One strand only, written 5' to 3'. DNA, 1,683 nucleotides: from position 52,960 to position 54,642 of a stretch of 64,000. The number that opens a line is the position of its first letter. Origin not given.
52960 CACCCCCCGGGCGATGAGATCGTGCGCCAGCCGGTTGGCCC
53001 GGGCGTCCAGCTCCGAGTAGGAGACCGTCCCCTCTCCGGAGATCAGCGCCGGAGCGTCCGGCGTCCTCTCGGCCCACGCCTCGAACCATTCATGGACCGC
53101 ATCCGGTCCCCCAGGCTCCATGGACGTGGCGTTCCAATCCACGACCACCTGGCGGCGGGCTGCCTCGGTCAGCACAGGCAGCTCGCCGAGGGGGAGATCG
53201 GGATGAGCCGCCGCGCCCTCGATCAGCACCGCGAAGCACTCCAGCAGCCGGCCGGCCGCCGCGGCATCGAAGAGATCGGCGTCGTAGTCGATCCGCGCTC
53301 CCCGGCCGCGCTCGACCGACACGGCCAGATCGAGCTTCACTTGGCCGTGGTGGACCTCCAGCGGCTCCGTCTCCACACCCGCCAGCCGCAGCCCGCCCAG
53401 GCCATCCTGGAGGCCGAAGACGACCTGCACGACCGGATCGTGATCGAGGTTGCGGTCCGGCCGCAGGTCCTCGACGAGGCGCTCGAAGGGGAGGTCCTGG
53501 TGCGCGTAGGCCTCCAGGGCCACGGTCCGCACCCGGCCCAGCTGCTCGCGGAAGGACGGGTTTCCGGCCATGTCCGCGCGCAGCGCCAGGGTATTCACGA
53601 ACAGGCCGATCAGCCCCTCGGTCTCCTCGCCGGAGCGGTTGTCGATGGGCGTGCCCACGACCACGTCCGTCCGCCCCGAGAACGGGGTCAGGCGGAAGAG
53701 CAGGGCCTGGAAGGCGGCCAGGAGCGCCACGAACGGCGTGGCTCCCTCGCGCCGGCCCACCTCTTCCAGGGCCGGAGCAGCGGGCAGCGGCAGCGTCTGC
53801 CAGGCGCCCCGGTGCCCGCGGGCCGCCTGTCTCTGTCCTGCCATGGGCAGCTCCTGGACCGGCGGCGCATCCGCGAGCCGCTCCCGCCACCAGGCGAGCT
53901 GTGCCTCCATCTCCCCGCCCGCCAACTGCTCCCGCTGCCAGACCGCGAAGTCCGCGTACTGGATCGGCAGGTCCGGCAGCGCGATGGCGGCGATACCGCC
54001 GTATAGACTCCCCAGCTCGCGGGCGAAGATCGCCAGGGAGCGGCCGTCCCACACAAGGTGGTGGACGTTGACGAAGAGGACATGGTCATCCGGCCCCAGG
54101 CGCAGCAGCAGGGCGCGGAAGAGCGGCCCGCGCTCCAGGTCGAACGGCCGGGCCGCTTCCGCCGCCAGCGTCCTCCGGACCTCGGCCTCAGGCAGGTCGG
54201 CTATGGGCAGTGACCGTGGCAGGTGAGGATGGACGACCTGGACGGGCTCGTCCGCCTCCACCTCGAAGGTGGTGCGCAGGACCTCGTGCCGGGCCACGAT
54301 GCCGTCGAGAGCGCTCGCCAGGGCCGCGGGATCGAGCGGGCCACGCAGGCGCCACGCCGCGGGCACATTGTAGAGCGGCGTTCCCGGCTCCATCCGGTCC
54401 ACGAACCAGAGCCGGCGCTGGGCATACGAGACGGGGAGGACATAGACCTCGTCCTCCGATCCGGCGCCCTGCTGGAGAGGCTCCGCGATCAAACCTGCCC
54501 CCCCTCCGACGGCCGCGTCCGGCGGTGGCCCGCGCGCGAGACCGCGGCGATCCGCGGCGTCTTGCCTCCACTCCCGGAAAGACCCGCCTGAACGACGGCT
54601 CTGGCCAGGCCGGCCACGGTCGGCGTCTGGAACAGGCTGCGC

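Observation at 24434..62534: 38-kb hybrid NRPS-PKS assembly line on three ORFs joined by 4-nt overlaps (11 amino acids + 1 malonate + TE)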

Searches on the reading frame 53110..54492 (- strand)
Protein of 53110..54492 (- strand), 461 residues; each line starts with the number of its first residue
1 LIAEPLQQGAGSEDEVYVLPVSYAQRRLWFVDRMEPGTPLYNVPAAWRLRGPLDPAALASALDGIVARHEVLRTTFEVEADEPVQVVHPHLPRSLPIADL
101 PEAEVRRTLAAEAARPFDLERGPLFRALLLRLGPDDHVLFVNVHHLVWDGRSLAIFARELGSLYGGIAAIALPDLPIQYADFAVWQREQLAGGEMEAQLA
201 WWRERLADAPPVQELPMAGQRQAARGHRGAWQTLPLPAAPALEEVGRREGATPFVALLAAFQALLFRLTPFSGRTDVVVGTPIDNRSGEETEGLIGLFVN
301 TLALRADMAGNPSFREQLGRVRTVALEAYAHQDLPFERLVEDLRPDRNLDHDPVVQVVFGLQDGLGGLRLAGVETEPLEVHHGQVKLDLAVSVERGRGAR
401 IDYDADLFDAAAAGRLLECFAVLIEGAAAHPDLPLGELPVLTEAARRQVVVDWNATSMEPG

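Call 24: search_solved_structures(query=window:53110-54492:-, max_evalue=1e-20)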
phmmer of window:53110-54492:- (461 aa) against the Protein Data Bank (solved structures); distinct sequences matched with E-value up to 1e-20: 37.
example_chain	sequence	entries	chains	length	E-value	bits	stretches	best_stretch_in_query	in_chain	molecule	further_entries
6p1j_A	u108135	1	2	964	1.7e-89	304.1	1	20-459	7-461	Txo2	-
6oyf_A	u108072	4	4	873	7e-88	298.8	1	20-459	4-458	Txo1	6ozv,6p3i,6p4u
5u89_A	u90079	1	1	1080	3.5e-75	257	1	19-449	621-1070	Amino acid adenylation domain protein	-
2jgp_A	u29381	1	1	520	5.7e-72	246.4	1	19-440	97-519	TYROCIDINE SYNTHETASE 3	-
8z0q_C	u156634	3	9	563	7.2e-57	196.6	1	19-431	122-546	Special condensation domain in NRPS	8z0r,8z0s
7kvw_A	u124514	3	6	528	7.9e-53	183.3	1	21-441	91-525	PCP-C didomain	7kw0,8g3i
8fx6_A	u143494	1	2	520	3.1e-52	181.3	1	21-435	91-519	PCP-C didomain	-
7kw2_A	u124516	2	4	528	7.4e-52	180.1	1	21-441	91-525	PCP-C didomain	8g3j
8fx7_A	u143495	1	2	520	2.9e-51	178.1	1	21-435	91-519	PCP-C didomain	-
8qnf_A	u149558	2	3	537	9.1e-51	176.5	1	18-448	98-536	Condensation domain TomBC from the Tomaymycin non-ribosomal peptide synthetase | Tomaymycin non-ribosomal peptide synthetase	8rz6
6m7l_B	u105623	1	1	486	8e-49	170.1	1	18-440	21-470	Putative non-ribosomal peptide synthetase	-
8xjz_C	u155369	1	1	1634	2e-47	165.5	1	16-436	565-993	Peptide synthetase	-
4tx2_B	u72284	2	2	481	3e-44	155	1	19-449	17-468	Non-ribosomal peptide synthetase | Peptide synthetase, module 7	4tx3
6mfy_A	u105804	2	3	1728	4.3e-43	151.2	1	18-456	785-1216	Linear gramicidin synthase subunit A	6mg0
9be3_A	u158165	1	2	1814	4.4e-43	151.1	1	16-456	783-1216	Linear gramicidin synthase subunit A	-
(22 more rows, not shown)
